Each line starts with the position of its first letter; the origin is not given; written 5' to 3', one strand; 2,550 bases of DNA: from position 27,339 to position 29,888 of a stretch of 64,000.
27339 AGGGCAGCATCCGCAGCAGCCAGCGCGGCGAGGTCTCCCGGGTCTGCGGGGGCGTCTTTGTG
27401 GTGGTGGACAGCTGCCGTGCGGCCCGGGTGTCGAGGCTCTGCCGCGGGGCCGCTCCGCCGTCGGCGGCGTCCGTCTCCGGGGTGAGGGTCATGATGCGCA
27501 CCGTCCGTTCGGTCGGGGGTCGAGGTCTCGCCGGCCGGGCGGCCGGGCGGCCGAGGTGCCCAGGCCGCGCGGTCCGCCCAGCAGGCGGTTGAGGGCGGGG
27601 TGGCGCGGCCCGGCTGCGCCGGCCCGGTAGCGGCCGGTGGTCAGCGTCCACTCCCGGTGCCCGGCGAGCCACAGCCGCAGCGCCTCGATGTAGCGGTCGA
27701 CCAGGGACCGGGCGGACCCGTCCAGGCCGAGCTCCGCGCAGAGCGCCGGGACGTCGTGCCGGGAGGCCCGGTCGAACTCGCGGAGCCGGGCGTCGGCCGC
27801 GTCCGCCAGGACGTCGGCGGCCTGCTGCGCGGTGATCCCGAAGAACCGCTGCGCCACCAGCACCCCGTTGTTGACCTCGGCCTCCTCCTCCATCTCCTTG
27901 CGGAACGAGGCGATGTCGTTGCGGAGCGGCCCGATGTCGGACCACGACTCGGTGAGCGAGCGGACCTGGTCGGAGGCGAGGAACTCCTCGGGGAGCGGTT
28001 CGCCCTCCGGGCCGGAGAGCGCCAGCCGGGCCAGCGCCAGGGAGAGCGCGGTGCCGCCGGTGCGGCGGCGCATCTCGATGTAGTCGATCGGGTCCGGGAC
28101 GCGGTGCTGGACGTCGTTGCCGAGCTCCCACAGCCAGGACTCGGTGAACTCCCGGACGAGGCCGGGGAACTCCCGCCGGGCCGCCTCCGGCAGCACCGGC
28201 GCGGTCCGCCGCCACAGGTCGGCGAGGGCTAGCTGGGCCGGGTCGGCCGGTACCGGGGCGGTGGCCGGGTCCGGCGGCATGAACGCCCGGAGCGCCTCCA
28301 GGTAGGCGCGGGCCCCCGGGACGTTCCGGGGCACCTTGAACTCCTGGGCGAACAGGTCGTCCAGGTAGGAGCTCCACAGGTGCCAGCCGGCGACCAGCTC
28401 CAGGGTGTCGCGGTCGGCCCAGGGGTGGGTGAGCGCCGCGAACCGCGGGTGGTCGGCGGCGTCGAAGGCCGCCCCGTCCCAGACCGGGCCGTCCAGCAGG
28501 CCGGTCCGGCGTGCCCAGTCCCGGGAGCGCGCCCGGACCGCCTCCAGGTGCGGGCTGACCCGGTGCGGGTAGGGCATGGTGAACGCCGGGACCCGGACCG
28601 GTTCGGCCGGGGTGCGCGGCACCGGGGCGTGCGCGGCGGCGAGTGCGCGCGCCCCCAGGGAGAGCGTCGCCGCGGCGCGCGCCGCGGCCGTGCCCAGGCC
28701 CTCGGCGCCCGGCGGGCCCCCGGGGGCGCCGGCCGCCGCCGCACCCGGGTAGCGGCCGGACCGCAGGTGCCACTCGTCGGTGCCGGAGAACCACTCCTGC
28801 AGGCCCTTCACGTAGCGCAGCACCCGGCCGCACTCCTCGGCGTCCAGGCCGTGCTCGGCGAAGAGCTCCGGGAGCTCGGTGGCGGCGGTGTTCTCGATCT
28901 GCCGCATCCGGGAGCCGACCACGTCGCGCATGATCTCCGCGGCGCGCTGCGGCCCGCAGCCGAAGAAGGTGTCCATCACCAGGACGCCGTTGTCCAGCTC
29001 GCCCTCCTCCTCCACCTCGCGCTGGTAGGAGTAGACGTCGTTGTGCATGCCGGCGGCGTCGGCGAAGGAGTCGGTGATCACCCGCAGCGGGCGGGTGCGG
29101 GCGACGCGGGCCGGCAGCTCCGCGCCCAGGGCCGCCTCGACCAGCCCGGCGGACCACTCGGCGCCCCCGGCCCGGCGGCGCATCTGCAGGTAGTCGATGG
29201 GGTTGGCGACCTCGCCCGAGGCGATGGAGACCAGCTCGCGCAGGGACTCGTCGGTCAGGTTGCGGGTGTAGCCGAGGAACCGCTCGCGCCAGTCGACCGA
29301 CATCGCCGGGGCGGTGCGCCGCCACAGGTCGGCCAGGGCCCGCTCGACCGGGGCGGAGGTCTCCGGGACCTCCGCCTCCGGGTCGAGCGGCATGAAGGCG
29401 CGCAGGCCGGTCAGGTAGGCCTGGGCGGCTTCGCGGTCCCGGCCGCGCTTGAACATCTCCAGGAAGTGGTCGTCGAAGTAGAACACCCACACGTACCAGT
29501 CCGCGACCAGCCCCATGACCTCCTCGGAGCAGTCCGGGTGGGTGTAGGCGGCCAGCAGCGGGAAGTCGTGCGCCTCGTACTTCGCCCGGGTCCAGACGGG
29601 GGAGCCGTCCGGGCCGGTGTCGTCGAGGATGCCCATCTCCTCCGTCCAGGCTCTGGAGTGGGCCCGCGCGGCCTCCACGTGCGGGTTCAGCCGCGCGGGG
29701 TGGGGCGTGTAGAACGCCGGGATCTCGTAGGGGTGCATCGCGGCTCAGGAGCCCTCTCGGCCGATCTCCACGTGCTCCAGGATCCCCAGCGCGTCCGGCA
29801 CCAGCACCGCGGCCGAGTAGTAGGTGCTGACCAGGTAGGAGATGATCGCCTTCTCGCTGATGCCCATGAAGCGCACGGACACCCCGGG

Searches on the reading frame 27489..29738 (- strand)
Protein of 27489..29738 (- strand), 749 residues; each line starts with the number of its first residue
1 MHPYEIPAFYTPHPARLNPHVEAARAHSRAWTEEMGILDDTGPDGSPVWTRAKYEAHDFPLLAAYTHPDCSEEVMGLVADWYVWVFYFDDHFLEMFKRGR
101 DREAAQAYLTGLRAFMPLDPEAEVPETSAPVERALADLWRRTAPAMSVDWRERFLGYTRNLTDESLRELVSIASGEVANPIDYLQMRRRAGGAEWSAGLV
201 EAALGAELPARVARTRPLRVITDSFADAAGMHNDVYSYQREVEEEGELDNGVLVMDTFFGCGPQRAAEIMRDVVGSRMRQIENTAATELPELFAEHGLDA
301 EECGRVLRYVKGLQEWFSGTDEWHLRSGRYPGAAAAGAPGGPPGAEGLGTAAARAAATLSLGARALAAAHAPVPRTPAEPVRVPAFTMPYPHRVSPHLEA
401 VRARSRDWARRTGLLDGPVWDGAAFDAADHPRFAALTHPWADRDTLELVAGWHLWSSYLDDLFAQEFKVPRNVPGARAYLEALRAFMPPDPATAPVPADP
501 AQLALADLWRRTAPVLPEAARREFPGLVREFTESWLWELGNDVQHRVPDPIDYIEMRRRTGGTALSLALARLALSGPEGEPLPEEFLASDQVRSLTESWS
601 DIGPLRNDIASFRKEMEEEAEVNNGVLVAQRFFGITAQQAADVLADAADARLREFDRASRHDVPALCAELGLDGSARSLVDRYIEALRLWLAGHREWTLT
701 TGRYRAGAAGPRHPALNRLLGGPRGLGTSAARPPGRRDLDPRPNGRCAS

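Call 6: search_protein_families(library=pfam, proteins=[window:27489-29738:-])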
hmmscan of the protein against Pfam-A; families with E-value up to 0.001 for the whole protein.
window:27489-29738:- (749 aa): 1 family
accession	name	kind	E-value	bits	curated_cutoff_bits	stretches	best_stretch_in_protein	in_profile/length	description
PF19086.5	Terpene_syn_C_2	-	3.7e-88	294.9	23.7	2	80-280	1-199/199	Terpene synthase family 2, C-terminal metal binding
